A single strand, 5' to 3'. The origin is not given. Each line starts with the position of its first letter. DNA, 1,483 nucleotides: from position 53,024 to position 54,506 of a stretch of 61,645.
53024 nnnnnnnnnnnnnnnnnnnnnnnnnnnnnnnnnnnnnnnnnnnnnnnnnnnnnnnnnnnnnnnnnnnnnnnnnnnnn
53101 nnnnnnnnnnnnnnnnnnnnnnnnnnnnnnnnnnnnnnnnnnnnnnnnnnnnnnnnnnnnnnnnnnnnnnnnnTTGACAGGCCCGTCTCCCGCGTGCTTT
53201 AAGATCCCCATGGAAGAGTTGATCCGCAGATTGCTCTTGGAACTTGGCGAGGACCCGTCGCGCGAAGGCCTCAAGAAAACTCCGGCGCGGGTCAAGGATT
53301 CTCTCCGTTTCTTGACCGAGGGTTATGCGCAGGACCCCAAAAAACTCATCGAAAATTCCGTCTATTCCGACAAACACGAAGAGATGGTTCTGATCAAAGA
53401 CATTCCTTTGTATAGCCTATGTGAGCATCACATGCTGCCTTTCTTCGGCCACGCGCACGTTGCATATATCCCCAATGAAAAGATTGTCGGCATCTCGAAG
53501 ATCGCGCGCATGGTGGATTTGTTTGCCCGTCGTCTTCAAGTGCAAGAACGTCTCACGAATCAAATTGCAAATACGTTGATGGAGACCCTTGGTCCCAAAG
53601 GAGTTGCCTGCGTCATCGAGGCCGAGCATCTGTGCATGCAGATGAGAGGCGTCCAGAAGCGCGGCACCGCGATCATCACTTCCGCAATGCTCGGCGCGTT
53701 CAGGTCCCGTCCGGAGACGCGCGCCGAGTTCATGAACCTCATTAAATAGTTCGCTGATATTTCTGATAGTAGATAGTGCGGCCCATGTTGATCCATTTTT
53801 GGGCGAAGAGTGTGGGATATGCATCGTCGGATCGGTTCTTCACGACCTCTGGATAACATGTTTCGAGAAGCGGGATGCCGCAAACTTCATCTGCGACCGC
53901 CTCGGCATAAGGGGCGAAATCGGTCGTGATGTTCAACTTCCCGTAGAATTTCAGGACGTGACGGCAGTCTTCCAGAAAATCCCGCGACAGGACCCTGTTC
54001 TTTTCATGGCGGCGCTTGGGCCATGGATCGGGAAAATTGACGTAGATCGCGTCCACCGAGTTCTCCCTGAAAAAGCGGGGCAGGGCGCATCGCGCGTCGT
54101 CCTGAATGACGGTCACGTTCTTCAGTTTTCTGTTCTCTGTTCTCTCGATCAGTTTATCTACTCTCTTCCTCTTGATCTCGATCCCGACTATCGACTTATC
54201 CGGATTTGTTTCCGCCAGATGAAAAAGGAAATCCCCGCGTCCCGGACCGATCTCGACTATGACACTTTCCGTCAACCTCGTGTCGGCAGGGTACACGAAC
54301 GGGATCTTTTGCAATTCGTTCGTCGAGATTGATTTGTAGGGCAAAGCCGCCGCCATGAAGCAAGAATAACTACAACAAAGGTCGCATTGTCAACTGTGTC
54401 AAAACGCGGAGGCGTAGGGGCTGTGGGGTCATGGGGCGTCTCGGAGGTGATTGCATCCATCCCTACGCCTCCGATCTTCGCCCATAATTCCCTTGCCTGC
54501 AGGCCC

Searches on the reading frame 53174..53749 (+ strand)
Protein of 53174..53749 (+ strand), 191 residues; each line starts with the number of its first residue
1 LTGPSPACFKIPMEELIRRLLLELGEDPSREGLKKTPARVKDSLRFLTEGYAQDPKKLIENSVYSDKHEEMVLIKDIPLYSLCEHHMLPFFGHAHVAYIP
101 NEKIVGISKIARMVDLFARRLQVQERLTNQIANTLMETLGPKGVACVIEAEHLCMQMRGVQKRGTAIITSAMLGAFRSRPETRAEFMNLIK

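Call 8: search_protein_families(library=pfam, proteins=[window:53174-53749:+], max_evalue=0.01)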
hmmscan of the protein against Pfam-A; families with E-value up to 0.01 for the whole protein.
window:53174-53749:+ (191 aa): 2 families
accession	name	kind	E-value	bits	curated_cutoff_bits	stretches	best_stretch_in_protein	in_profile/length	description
PF01227.27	GTP_cyclohydroI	-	5e-77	257.8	27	1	13-190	1-178/179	GTP cyclohydrolase I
PF14489.11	QueF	-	6.9e-06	26.6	27.3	1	89-144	1-56/81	QueF-like protein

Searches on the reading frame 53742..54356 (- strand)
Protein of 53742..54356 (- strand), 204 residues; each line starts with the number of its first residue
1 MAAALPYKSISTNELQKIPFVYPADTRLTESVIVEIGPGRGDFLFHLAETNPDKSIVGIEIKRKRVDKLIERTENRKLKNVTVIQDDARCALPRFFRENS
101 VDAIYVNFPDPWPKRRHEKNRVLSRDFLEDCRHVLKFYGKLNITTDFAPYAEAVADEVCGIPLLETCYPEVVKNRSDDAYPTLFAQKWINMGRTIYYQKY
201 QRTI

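Call 89: search_protein_families(library=pfam, proteins=[window:53742-54356:-], max_evalue=0.001)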
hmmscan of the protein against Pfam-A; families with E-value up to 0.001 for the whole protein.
window:53742-54356:- (204 aa): 8 families
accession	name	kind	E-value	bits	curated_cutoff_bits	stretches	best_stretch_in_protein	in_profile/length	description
PF02390.23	Methyltransf_4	-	4.3e-44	150.5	24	1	30-196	2-171/173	Putative methyltransferase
PF13847.12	Methyltransf_31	-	4.2e-10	39.9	27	1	32-107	6-81/145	Methyltransferase domain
PF13649.12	Methyltransf_25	-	6e-09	36.9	27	1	33-108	1-72/97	Methyltransferase domain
PF24675.1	NpmA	-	6.1e-07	29.4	60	1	29-162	23-155/214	16S rRNA (adenine(1408)-N(1))-methyltransferase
PF08242.18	Methyltransf_12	-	4e-06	27.9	30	1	34-107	1-72/98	Methyltransferase domain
PF08241.18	Methyltransf_11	-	6.6e-06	27.1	21.2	1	34-107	1-67/95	Methyltransferase domain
PF05175.20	MTS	-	0.0004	20.5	23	1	30-153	32-149/170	Methyltransferase small domain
PF00398.26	RrnaAD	-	0.00046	19.8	24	1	30-89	31-86/263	Ribosomal RNA adenine dimethylase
